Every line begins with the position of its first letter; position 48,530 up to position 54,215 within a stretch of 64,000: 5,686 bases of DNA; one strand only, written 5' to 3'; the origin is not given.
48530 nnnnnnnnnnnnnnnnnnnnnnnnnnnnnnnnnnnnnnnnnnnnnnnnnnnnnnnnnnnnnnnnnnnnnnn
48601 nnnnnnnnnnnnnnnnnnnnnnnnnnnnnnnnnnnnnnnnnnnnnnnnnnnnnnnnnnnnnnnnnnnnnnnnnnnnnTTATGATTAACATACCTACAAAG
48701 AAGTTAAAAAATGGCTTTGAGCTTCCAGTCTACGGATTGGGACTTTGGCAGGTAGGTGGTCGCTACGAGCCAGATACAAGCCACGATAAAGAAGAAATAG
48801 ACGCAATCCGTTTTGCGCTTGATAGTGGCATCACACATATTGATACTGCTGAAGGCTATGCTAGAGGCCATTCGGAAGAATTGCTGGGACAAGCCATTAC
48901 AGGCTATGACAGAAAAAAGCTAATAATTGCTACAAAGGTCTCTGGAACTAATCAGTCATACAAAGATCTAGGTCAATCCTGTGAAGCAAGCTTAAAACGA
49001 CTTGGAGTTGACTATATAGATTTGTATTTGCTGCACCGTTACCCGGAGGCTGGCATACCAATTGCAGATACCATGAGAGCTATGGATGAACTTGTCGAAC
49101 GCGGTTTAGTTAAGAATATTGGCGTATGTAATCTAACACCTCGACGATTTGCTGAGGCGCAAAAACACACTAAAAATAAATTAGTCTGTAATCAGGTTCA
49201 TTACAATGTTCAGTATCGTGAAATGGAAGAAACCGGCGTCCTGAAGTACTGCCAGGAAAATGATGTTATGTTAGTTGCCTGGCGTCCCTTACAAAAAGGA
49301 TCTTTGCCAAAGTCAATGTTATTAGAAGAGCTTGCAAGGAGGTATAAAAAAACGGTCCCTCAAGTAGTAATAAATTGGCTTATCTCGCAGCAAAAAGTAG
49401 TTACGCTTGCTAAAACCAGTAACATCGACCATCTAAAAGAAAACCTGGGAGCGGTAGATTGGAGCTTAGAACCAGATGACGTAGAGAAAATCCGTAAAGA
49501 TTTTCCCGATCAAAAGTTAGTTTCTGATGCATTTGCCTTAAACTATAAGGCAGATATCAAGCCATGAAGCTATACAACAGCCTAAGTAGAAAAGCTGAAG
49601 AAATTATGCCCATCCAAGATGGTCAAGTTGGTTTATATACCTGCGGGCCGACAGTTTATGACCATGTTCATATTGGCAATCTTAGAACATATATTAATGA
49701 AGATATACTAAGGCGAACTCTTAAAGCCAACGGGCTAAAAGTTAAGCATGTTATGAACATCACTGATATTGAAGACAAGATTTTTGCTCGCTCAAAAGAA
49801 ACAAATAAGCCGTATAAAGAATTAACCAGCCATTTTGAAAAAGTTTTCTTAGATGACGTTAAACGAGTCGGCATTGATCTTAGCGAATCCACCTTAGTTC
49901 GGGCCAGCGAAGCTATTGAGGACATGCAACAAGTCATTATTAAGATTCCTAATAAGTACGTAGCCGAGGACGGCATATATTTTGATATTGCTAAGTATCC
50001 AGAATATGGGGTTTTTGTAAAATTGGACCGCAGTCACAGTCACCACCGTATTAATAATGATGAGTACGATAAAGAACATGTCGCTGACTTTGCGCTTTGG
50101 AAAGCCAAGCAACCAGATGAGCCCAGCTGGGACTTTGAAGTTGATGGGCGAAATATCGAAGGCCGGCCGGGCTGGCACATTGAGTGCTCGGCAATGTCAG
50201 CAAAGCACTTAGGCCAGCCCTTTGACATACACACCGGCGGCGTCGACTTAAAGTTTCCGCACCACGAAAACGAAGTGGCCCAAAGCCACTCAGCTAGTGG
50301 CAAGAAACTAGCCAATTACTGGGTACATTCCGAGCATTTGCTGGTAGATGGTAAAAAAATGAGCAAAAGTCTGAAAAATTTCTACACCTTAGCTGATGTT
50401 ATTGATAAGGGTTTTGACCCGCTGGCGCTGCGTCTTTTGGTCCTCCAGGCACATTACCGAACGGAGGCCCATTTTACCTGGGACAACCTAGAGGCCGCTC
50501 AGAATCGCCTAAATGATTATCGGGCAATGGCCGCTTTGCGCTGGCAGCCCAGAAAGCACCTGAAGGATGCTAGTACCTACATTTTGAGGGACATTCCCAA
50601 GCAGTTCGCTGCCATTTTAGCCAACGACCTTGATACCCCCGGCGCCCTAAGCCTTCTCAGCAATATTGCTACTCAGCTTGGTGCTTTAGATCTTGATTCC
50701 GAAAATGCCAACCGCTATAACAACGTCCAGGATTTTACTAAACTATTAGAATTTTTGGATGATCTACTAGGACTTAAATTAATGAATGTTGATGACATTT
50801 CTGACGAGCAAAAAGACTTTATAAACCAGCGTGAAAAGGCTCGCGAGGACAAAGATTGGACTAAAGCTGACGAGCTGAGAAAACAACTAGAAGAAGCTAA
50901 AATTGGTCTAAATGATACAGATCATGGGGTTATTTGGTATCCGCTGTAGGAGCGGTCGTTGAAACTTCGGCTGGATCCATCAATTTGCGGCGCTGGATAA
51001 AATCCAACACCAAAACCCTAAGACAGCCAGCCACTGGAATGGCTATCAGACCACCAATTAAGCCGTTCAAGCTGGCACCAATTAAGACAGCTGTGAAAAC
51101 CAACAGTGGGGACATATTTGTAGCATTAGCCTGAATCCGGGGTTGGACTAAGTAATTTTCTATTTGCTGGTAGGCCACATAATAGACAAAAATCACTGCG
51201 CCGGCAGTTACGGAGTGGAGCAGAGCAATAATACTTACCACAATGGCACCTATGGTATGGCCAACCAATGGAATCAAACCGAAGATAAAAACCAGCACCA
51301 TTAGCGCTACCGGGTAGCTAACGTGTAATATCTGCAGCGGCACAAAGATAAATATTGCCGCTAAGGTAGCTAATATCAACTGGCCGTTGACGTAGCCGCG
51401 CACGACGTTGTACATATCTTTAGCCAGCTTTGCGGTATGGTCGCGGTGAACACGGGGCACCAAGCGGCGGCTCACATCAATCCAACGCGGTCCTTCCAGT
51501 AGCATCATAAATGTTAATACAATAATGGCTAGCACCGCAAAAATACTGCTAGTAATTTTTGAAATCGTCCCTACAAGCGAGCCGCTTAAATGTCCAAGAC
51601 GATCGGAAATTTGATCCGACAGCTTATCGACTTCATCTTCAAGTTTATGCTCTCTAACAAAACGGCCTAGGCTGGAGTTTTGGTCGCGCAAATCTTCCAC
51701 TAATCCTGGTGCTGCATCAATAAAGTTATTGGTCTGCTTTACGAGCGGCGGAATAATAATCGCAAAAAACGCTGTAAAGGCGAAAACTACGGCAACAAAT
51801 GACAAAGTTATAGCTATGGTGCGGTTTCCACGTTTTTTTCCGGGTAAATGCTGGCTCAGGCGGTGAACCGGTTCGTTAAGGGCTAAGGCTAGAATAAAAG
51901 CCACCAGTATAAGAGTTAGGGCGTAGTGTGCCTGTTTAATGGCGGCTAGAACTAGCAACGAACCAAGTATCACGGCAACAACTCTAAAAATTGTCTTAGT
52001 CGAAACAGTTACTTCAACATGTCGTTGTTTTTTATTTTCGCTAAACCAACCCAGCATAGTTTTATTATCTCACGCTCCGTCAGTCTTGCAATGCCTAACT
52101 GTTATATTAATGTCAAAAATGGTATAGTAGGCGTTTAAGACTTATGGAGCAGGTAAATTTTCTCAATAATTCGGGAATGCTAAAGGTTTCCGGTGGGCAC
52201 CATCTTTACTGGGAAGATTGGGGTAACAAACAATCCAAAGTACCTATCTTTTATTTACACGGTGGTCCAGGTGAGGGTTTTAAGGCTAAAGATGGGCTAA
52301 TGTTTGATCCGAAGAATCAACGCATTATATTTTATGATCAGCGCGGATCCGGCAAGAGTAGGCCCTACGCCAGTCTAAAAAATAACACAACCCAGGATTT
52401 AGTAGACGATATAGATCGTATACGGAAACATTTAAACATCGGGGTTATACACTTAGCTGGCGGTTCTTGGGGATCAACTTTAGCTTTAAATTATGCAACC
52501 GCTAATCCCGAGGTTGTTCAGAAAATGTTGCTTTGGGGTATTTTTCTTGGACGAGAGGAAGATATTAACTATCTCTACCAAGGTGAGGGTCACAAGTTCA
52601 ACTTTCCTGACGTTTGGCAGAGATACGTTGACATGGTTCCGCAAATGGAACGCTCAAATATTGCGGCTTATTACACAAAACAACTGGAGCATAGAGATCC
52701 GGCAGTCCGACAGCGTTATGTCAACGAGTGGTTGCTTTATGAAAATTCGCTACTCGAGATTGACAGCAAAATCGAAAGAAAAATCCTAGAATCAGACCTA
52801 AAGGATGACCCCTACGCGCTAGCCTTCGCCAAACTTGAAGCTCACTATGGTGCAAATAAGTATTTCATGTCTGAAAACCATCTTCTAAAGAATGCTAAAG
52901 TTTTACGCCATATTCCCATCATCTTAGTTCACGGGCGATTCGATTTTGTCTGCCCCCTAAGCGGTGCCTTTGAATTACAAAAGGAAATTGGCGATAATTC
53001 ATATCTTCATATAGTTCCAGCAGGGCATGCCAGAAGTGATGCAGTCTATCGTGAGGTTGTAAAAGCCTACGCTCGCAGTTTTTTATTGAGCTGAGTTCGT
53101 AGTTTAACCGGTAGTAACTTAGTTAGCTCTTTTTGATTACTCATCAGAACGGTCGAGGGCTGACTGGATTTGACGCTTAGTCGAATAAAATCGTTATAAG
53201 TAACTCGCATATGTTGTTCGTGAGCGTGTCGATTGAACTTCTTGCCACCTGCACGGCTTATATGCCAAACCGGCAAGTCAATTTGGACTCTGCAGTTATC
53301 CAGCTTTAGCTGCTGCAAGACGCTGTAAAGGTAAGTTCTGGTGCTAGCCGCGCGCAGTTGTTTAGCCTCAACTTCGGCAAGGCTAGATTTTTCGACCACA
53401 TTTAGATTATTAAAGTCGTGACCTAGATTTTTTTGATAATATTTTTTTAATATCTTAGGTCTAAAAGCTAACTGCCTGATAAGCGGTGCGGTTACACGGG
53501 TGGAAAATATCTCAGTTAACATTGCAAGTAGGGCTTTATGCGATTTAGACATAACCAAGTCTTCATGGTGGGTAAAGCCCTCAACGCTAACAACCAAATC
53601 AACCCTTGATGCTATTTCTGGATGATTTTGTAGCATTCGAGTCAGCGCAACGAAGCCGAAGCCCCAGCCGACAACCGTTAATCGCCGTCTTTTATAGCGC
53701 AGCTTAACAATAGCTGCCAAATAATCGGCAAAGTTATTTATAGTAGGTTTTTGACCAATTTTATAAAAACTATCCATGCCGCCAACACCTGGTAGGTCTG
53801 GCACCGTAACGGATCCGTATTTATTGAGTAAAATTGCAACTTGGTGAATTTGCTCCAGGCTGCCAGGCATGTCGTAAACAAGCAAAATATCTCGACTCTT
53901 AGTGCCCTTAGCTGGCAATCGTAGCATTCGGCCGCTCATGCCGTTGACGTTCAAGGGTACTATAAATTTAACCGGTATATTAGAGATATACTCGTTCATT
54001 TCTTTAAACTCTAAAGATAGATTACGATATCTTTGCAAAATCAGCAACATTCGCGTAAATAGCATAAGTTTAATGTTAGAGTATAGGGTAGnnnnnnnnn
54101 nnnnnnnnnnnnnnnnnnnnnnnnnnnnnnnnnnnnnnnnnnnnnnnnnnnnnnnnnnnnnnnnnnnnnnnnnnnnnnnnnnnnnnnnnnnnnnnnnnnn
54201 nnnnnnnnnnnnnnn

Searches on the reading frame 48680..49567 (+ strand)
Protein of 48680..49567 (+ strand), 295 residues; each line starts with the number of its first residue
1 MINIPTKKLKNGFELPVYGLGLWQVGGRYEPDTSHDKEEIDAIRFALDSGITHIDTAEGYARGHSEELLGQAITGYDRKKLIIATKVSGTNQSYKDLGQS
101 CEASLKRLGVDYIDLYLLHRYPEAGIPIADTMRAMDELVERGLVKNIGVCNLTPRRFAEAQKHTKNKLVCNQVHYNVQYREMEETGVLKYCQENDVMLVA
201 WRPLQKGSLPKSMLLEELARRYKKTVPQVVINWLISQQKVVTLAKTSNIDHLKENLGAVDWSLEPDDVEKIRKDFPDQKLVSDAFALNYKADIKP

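Call 46: search_protein_families(library=pfam, proteins=[window:48680-49567:+], max_evalue=0.001)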
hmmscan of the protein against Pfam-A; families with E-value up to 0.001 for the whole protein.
window:48680-49567:+ (295 aa): 1 family
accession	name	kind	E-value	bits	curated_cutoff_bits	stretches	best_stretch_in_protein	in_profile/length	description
PF00248.27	Aldo_ket_red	-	1.9e-64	218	24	1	19-273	3-288/291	Aldo/keto reductase family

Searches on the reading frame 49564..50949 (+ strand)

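Call 46: search_protein_families(library=pfam, proteins=[window:49564-50949:+], max_evalue=0.001)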
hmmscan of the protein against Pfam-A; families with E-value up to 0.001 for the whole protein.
window:49564-50949:+ (461 aa): 5 families
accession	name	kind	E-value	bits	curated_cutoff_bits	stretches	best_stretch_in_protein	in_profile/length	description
PF01406.26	tRNA-synt_1e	-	4e-93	312.5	27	1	15-313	3-300/301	tRNA synthetases class I (C) catalytic domain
PF09334.17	tRNA-synt_1g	-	1.7e-11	44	20.1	2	244-314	306-376/391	tRNA synthetases class I (M)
PF23493.1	CysS_C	-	5.9e-06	26.7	23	1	411-447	3-39/51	Cysteinyl-tRNA ligase anticodon binding domain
PF01921.24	tRNA-synt_1f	-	8.7e-06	25.3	27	0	24-69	25-70/360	tRNA synthetases class I (K)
PF00133.28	tRNA-synt_1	-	3.3e-05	23.2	22.7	0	219-302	328-411/414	tRNA synthetases class I (I, L, M and V)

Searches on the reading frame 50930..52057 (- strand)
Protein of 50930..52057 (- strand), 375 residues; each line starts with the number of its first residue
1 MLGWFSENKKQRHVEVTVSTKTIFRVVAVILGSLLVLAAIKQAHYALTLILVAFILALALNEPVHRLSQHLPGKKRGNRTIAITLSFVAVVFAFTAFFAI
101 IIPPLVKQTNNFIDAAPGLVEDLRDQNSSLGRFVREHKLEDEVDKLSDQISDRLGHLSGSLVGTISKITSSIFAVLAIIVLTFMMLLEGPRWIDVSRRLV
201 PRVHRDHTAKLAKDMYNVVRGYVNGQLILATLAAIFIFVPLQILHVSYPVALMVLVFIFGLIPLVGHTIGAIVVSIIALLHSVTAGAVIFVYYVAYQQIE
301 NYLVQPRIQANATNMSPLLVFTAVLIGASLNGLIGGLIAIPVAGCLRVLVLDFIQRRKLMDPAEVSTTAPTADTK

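Call 46: search_protein_families(library=pfam, proteins=[window:50930-52057:-], max_evalue=0.001)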
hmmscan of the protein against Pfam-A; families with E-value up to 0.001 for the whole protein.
window:50930-52057:- (375 aa): 1 family
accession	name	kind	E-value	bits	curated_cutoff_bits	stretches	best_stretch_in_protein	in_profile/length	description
PF01594.21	AI-2E_transport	-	8.8e-58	196.4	34.3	1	33-351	7-324/327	AI-2E family transporter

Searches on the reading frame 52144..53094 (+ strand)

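Call 46: search_protein_families(library=pfam, proteins=[window:52144-53094:+], max_evalue=0.001)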
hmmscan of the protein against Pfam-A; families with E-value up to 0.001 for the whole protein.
window:52144-53094:+ (316 aa): 3 families
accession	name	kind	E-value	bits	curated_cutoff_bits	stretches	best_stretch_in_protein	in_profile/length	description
PF00561.26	Abhydrolase_1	-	1.5e-21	77.7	25.8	1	34-295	2-238/245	alpha/beta hydrolase fold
PF12146.15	Hydrolase_4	-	1.8e-10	41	27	1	61-286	34-222/239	Serine aminopeptidase, S33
PF12697.13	Abhydrolase_6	-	0.00019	22.6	26.3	1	37-124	3-85/217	Alpha/beta hydrolase family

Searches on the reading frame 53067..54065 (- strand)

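Call 47: search_protein_families(library=pfam, proteins=[window:53067-54065:-], max_evalue=0.001)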
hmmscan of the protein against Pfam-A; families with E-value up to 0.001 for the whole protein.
window:53067-54065:- (332 aa): 0 families

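Call 78: search_protein_families(library=pfam, proteins=[window:53067-54065:-], max_evalue=1)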
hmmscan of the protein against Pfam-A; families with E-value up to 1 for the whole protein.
window:53067-54065:- (332 aa): 2 families
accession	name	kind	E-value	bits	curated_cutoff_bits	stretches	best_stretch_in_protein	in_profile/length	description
PF12697.13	Abhydrolase_6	-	0.033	15.3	26.3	1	79-172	23-94/217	Alpha/beta hydrolase family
PF05003.17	DUF668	-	0.31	11.9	24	0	301-331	23-53/89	Protein of unknown function (DUF668)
